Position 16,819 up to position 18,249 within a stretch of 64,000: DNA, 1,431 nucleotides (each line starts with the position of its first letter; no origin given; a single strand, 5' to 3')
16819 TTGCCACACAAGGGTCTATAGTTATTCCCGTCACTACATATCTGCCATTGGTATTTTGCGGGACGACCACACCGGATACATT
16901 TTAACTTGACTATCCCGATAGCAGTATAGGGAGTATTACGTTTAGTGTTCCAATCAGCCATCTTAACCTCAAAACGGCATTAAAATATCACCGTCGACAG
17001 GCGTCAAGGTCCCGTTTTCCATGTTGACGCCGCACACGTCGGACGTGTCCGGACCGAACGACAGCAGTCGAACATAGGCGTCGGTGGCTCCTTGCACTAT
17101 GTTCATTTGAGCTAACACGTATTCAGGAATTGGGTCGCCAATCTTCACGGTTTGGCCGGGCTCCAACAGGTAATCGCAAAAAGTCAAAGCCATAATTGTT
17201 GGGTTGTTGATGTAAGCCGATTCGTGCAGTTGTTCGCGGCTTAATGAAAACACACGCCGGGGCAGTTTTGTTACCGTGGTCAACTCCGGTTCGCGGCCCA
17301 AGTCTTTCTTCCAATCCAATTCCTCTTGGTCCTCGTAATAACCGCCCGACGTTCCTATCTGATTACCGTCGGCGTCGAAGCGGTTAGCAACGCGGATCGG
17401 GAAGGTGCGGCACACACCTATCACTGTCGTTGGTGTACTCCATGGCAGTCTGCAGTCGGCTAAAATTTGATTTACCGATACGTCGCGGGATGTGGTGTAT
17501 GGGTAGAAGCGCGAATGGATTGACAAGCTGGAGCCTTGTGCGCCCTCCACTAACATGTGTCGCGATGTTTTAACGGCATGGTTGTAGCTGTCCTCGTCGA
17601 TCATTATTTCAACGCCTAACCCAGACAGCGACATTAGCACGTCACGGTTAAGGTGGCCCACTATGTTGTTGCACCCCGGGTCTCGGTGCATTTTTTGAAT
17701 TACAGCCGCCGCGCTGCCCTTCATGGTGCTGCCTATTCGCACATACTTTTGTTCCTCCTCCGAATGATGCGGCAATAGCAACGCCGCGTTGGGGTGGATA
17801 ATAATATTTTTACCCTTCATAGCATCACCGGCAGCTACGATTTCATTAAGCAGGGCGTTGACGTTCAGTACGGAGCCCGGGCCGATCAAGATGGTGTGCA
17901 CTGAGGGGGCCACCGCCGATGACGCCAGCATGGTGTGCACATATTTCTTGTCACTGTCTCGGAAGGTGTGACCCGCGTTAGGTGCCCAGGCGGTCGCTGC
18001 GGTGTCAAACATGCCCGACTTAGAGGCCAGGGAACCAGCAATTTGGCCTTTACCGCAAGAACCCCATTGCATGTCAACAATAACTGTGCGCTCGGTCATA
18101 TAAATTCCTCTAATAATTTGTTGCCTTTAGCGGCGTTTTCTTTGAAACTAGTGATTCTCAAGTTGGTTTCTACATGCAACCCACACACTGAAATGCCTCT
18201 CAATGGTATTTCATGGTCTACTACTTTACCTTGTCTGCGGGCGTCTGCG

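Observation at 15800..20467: Complete-looking 2-aminoadenine (Z-base) DNA biosynthesis cluster: DatZ-like HD hydrolase, MazZ, PurZ and DpoZ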

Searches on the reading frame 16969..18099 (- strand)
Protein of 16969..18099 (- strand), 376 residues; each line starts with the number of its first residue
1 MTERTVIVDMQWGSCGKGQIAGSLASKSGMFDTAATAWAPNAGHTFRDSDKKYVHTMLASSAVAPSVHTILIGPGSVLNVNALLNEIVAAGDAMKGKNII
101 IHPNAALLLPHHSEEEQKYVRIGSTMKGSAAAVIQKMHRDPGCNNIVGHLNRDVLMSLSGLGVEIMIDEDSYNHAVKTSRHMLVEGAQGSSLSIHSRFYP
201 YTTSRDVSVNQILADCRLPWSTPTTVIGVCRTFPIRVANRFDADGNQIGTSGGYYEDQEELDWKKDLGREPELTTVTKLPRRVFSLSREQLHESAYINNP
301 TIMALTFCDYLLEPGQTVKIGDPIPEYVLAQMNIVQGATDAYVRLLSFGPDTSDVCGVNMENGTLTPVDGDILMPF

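Call 3: search_protein_families(library=pfam, proteins=[window:16969-18099:-], max_evalue=0.01)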
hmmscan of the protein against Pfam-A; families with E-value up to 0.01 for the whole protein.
window:16969-18099:- (376 aa): 1 family
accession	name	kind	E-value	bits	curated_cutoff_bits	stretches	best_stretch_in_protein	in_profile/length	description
PF00709.27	Adenylsucc_synt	-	3.3e-32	112.2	27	2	6-140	1-141/416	Adenylosuccinate synthetase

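Call 4: search_protein_families(library=phrogs, proteins=[window:16969-18099:-], max_evalue=0.001)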
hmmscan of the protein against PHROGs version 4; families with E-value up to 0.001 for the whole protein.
window:16969-18099:- (376 aa): 1 family
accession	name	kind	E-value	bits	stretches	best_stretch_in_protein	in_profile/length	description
phrog_1211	-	DNA, RNA and nucleotide metabolism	1.2e-71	242.8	1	2-314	2-335/414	2-aminooxy adenylosuccinate synthetase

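Call 5: search_solved_structures(query=window:16969-18099:-, show_alignments=3, max_evalue=0.001)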
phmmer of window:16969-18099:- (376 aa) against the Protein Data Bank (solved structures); distinct sequences matched with E-value up to 0.001: 27.
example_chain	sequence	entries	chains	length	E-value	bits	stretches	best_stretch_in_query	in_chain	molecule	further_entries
6fko_A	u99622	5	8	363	9.4e-64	218.9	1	5-355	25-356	Adenylosuccinate synthetase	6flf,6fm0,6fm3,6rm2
6tnh_A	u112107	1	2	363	9.4e-64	218.9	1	5-355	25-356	Adenylosuccinate synthetase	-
6fm1_A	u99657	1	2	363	9.7e-64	218.9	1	6-355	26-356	Adenylosuccinate synthetase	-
7odx_A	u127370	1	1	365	3.8e-52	180.7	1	6-323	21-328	Succinoaminodeoxyadenylate synthetase (PurZ)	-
7vf6_A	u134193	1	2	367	5.5e-16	61.8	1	6-300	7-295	PurA-like adenylosuccinate synthetase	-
5k7x_A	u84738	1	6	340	3.9e-15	58.9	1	5-352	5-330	Adenylosuccinate synthetase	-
2d7u_A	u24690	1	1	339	4e-15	58.9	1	5-352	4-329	Adenylosuccinate synthetase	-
6jrq_A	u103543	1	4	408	3.2e-14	56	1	6-136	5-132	Adenylosuccinate synthetase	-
4m0g_A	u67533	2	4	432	4.2e-13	52.3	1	5-138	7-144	Adenylosuccinate synthetase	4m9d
3r7t_A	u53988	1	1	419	4.3e-13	52.2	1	2-139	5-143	Adenylosuccinate synthetase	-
9f17_A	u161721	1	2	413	1.4e-12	50.5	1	6-139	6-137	Adenylosuccinate synthetase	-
7pvo_A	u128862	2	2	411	1.5e-12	50.4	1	6-139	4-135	Adenylosuccinate synthetase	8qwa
6zxq_A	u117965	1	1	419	1.6e-12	50.3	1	6-139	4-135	Adenylosuccinate synthetase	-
1dj2_A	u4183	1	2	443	5.8e-12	48.5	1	7-139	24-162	ADENYLOSUCCINATE SYNTHETASE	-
5i33_A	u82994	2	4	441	1.1e-11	47.6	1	5-129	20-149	Adenylosuccinate synthetase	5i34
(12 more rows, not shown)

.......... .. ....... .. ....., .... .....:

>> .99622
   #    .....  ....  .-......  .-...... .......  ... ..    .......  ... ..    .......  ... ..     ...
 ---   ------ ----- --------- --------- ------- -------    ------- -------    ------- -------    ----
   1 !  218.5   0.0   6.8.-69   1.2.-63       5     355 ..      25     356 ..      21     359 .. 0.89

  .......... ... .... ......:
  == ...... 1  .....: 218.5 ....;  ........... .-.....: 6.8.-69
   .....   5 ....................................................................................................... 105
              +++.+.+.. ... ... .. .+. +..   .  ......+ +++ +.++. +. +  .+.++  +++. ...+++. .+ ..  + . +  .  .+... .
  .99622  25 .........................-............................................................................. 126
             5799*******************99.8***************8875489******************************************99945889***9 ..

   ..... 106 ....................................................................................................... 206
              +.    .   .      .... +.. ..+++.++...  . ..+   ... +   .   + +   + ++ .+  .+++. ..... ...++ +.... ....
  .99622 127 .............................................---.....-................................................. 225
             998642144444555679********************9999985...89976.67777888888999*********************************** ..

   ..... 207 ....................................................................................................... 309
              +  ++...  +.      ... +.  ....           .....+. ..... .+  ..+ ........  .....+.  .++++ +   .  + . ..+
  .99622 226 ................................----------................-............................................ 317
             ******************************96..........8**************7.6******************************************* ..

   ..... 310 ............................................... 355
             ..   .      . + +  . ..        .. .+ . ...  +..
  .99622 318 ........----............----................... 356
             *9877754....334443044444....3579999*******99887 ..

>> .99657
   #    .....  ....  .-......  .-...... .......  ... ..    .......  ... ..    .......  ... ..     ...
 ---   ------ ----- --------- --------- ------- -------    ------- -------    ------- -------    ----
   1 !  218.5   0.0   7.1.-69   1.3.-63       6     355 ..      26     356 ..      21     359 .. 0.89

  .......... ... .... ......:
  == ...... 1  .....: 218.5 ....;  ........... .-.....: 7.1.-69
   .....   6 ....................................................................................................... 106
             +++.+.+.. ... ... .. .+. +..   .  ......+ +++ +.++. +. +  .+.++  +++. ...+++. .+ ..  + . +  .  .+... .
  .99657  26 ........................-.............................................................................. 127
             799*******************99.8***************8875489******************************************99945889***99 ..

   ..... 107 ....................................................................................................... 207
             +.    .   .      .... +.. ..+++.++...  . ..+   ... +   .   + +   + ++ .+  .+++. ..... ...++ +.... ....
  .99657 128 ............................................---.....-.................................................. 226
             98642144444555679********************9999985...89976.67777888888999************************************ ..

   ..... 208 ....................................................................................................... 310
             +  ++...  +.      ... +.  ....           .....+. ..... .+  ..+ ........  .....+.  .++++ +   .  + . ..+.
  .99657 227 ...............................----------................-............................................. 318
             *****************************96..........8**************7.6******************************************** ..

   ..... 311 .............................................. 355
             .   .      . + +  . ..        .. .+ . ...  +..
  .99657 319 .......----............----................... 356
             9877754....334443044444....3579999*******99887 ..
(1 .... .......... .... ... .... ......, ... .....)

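Call 10: search_dna_similar(query=window:16969-18099:-, collection=phages, mode=protein, max_rows=40)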
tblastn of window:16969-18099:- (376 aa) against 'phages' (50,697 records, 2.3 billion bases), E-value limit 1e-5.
Records with a match: 209; places in all: 209; records where one place covers at least 80% of the query: 114.
Best place of each record, by identity: <60% 209.
By first word of the organism name: Arthrobacter 105; Vibrio 38; Microbacterium 18; Acinetobacter 12; Gordonia 6; Streptomyces 4; Listeria 4; Klebsiella 2; Burkholderia 2; Ochrobactrum 2; and 13 more.
By host as written in the record: Arthrobacter sp. ATCC 21022 95; - 26; Microbacterium foliorum NRRL B-24224 11; Vibrio cholerae 2095 9; Vibrio cholerae 7; Arthrobacter sp. (ATCC 21022) 7; Gordonia terrae 3612 6; Microbacterium foliorum NRRL B-24224 SEA 5; and 26 more.
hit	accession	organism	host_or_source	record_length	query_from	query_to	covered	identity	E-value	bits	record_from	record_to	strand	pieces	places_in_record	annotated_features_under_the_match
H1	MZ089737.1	Pseudomonas phage PSA28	wastewater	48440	1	355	94%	44.2%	4e-83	281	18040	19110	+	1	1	adenylosuccinate synthetase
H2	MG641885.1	Salmonella phage PMBT28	Salmonella enterica subsp. enterica ...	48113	5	320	84%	45.5%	4e-79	270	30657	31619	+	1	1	adenylosuccinate synthetase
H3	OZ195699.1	Vibrio phage K300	Seawater and oysters mix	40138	6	370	97%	39.1%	6e-64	226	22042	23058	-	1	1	2-aminooxy adenylosuccinate synthetase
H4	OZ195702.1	Vibrio phage K292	Seawater and oysters mix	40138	6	370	97%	39.1%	6e-64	226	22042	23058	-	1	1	2-aminooxy adenylosuccinate synthetase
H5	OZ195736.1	Vibrio phage K227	Seawater and oysters mix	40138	6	370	97%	39.1%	6e-64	226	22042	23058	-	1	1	2-aminooxy adenylosuccinate synthetase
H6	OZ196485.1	Vibrio phage K228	Seawater and oysters mix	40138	6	370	97%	39.1%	6e-64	226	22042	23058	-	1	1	2-aminooxy adenylosuccinate synthetase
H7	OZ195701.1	Vibrio phage K294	Seawater and oysters mix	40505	6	370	97%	39.1%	6e-64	226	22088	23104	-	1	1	2-aminooxy adenylosuccinate synthetase | hypothetical protein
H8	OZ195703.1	Vibrio phage K298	Seawater and oysters mix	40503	6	370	97%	39.1%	6e-64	226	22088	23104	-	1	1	2-aminooxy adenylosuccinate synthetase | hypothetical protein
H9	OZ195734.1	Vibrio phage K247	Seawater and oysters mix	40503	6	370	97%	39.1%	6e-64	226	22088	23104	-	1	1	2-aminooxy adenylosuccinate synthetase | hypothetical protein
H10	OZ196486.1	Vibrio phage K224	Seawater and oysters mix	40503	6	370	97%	39.1%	6e-64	226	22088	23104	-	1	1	2-aminooxy adenylosuccinate synthetase | hypothetical protein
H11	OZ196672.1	Vibrio phage K289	Seawater and oysters mix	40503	6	370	97%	39.1%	6e-64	226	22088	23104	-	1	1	2-aminooxy adenylosuccinate synthetase | hypothetical protein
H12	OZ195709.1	Vibrio phage K299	Seawater and oysters mix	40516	6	370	97%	39.1%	6e-64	226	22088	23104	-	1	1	2-aminooxy adenylosuccinate synthetase | hypothetical protein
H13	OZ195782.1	Vibrio phage K297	Seawater and oysters mix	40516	6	370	97%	39.1%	6e-64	226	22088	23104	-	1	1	2-aminooxy adenylosuccinate synthetase | hypothetical protein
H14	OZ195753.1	Vibrio phage K225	Seawater and oysters mix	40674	6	370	97%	39.1%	6e-64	226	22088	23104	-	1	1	2-aminooxy adenylosuccinate synthetase | hypothetical protein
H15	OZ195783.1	Vibrio phage K296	Seawater and oysters mix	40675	6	370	97%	39.1%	6e-64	226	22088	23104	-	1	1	2-aminooxy adenylosuccinate synthetase | hypothetical protein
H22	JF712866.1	Vibrio phage phiVC8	Vibrio cholerae O1 Classic E8021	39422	1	355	94%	39.6%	4e-65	229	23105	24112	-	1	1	adenylosuccinate synthetase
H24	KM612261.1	Vibrio phage H1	Vibrio cholerae 2095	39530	1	355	94%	39.6%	9e-65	228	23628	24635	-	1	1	adenylosuccinate synthetase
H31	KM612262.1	Vibrio phage H2 SGB-2014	Vibrio cholerae 2095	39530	1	355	94%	39.6%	1e-64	228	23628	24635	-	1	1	adenylosuccinate synthetase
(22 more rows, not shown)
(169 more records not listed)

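Call 11: get_annotated_region(hit=H1, flank=6000)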
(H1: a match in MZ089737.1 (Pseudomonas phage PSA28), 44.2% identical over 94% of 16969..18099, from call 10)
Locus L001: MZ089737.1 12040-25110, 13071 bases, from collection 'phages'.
description: Pseudomonas phage PSA28, partial genome.
organism: Pseudomonas phage PSA28 (NCBI taxid 2833440)
taxonomy: Viruses; Duplodnaviria; Heunggongvirae; Uroviricota; Caudoviricetes
host: -; source: wastewater; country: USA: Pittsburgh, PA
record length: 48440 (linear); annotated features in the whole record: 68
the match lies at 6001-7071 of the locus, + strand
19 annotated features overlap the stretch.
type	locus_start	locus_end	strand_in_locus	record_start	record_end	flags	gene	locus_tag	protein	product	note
CDS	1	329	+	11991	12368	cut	-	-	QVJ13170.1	hypothetical protein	-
CDS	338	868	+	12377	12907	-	-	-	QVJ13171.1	hypothetical protein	-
CDS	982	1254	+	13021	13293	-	-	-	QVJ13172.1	hypothetical protein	-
CDS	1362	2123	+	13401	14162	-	-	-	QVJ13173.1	hypothetical protein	-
CDS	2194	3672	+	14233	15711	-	-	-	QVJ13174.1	hypothetical protein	-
CDS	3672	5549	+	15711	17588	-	-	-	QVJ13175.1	DNA polymerase I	Phage DNA polymerase I (ACLAME 26)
CDS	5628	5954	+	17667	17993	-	-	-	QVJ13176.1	hypothetical protein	-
CDS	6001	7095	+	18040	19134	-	-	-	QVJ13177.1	adenylosuccinate synthetase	-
CDS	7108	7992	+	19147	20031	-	-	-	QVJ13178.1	hypothetical protein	-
CDS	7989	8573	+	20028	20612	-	-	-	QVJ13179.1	hypothetical protein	-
CDS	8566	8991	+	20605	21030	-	-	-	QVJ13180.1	hypothetical protein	-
CDS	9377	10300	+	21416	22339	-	-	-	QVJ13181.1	hypothetical protein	-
CDS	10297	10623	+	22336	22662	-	-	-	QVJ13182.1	hypothetical protein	-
CDS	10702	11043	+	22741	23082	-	-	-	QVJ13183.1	hypothetical protein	-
CDS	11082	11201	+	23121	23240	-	-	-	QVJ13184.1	hypothetical protein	-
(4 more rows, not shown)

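Call 12: get_annotated_region(hit=H2, flank=6000)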
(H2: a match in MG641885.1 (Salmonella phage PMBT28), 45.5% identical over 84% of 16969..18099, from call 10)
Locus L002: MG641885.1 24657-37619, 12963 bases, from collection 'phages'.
description: Salmonella phage PMBT28, complete genome.
organism: Salmonella phage PMBT28 (NCBI taxid 2081904)
taxonomy: Viruses; Duplodnaviria; Heunggongvirae; Uroviricota; Caudoviricetes
host: Salmonella enterica subsp. enterica serovar Senftenberg ATCC 43845; source: sewage; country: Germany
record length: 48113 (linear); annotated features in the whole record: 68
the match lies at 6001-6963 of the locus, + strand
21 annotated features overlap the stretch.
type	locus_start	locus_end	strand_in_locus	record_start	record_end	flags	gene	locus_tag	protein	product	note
CDS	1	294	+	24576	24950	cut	-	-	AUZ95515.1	hypothetical protein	-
CDS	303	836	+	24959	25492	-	-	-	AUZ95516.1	hypothetical protein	-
CDS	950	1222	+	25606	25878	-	-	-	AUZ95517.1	hypothetical protein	-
CDS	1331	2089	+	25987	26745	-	-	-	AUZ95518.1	hypothetical protein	-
CDS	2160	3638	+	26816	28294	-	-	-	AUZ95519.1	ATP-dependent DNA helicase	ATP-dependent DNA helicase UvrD/PcrA/Rep, epsil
CDS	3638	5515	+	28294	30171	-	-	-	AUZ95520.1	DNA polymerase I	-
CDS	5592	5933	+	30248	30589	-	-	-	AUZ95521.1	DNA-binding protein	-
CDS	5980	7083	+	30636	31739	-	-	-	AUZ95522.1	adenylosuccinate synthetase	-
CDS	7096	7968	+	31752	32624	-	-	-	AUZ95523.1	nucleotide pyrophosphohydrolase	-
CDS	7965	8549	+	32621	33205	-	-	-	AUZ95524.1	hydrolase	-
CDS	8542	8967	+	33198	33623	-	-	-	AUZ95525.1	hypothetical protein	-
CDS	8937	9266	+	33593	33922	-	-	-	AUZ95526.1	hypothetical protein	-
CDS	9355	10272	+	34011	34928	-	-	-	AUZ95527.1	hypothetical protein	-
CDS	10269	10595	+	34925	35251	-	-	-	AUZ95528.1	hypothetical protein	-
CDS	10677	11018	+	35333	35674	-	-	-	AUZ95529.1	hypothetical protein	GP30.8 protein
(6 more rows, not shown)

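Call 26: get_annotated_region(hit=H22, flank=6000)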
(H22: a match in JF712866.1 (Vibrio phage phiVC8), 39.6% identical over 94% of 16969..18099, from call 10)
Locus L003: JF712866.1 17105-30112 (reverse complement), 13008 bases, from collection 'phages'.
description: Vibrio phage phiVC8, complete genome.
organism: Vibrio phage phiVC8 (NCBI taxid 1076759)
taxonomy: Viruses; Duplodnaviria; Heunggongvirae; Uroviricota; Caudoviricetes; Enhodamvirus; Enhodamvirus VC8
host: Vibrio cholerae O1 Classic E8021; source: Endho dam; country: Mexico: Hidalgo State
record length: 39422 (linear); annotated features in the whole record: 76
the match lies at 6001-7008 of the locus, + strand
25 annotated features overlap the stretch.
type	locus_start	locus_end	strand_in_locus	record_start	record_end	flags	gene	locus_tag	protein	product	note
regulatory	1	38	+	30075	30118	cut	-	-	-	promoter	putative phiVC8 promoter; predicted using PromoterHunter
CDS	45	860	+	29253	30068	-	-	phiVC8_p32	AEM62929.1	hypothetical protein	similar to Pseudomonas aeruginosa bacteriophage F8 [YP_001294468]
regulatory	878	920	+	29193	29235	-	-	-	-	promoter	putative phiVC8 promoter; predicted using PromoterHunter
regulatory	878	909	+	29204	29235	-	-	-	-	terminator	putative rho-independent terminator; predicted using WebGeSTr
misc_feature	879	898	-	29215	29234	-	-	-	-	-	inverted sequence region; predicted using EINVERTED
CDS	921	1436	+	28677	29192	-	-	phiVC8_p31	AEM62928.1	ssDNA binding protein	similar to Escherichia coli bacteriophage phiEcoM-GJ1 [YP_001595410]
CDS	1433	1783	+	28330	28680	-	-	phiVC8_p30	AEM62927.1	hypothetical protein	similar to Staphylococcus aureus bacteriophage G1 [YP_240954]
CDS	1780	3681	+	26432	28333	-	-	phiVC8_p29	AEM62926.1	DNA polymerase I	similar to alpha proteobacerium bacteriophage phiJL001 [YP_223952]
CDS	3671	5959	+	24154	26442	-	-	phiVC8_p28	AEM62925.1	Integrase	similar to Vibrio cholerae [ZP_01948770]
regulatory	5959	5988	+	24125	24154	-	-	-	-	terminator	putative rho-independent terminator; predicted using WebGeSTr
misc_feature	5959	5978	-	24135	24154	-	-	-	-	-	inverted sequence region; predicted using EINVERTED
regulatory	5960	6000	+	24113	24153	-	-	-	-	promoter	putative phiVC8 promoter; predicted using PromoterHunter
CDS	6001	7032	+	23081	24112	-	-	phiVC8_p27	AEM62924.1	adenylosuccinate synthetase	similar to Solibacter usitatus [YP_827486]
CDS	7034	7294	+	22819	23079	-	-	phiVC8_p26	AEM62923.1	hypothetical protein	similar to Vibrio cholerae bacteriophage VP5 [YP_053024]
CDS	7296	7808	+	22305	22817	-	-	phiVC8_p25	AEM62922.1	metal dependent phosphohydrolase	similar to Shewanella putrefaciens bacteriophage Spp001 [YP_009008850]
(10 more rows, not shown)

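Call 34: find_homologous_proteins(query=window:16969-18099:-, max_evalue=1e-20)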
Query window:16969-18099:- (376 aa): 2883 proteins with E <= 1e-20 among 8000 candidates; the best 120 are listed.
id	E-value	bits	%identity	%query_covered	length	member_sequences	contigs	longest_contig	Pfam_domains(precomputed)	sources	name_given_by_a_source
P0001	1.4e-253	858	100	100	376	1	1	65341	PF00709.28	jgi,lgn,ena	-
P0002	4.4e-155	534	67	100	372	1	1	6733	PF00709.28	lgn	-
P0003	3.1e-108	380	52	94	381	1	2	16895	PF00709.28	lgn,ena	-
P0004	3.5e-107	377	53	89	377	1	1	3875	PF00709.28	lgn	-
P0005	6.4e-104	366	50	94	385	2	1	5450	PF00709.28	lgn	-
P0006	9.0e-104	365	50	97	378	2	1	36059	PF00709.28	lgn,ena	-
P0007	3.8e-102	360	51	94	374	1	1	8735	PF00709.28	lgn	-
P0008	1.3e-101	358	51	94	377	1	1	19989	PF00709.28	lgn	-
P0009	2.4e-101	357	52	93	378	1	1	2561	PF00709.28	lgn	-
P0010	4.2e-101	357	51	93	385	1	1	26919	PF00709.28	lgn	-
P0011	5.9e-101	356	52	94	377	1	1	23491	PF00709.28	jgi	jgi:adenylosuccinate synthase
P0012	1.8e-100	355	49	97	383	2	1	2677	PF00709.28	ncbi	-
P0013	2.3e-100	354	52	98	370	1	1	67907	PF00709.28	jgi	jgi:adenylosuccinate synthase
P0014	1.1e-99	352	51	94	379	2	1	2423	PF00709.28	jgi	jgi:adenylosuccinate synthase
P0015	1.6e-99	351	51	94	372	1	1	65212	PF00709.28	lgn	-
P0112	4.5e-90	320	47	96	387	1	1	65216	PF00709.28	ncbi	-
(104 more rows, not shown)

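Call 36: find_encoding_contigs(protein=P0001, flank=10000, max_places=3)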
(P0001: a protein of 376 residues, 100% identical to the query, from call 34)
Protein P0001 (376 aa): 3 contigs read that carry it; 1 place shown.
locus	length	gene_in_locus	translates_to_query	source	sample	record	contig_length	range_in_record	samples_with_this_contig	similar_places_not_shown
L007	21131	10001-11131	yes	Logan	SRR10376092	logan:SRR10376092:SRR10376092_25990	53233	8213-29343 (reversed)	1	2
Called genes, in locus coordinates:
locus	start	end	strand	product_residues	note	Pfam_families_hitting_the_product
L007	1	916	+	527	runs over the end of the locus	PF22548:AEP-TOTE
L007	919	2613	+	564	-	PF00176:SNF2-rel_dom, PF00271:Helicase_C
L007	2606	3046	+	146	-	PF18909:dGTP_diPhyd_N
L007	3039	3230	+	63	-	-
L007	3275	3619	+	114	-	PF23992:Pam3_gp32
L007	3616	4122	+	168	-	PF23984:DUF7307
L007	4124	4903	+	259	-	PF23977:Pam3_Gp34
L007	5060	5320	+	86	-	-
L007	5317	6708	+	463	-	PF00580:UvrD-helicase, PF01443:Viral_helicase1 (faint), PF13245:AAA_19, PF13361:UvrD_C, PF13538:UvrD_C_2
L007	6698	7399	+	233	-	-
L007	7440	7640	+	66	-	-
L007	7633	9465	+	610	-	PF01612:DNA_pol_A_exo1 (weak), PF00476:DNA_pol_A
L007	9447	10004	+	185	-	-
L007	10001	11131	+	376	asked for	PF00709:Adenylsucc_synt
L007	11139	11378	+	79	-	-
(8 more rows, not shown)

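Call 37: find_encoding_contigs(protein=P0112, flank=10000, max_places=2)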
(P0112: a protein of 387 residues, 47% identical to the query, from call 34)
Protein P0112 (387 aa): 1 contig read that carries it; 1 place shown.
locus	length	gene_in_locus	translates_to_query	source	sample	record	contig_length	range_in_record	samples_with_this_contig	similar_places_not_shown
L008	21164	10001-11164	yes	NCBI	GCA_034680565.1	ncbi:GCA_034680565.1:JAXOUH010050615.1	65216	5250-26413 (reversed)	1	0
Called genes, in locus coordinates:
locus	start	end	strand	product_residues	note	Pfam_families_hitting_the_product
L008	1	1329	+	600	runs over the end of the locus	PF00176:SNF2-rel_dom, PF00271:Helicase_C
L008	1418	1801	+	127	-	PF23992:Pam3_gp32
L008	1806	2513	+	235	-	PF23984:DUF7307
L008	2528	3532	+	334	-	PF23977:Pam3_Gp34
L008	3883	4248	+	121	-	PF00486:Trans_reg_C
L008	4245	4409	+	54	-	-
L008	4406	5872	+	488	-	PF00580:UvrD-helicase, PF01443:Viral_helicase1 (faint), PF13086:AAA_11 (weak), PF13245:AAA_19, PF13361:UvrD_C, PF13538:UvrD_C_2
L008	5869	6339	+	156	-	-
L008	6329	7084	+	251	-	PF02511:Thy1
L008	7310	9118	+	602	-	PF00476:DNA_pol_A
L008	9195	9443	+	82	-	-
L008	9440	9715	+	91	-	-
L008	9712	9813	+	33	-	-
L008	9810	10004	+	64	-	-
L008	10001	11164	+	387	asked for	PF00709:Adenylsucc_synt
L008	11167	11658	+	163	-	-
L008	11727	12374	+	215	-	PF12917:YfbR-like, PF13023:HD_3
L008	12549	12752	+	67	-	-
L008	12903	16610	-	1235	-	-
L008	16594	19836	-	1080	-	-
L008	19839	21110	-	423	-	-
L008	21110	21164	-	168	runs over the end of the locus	-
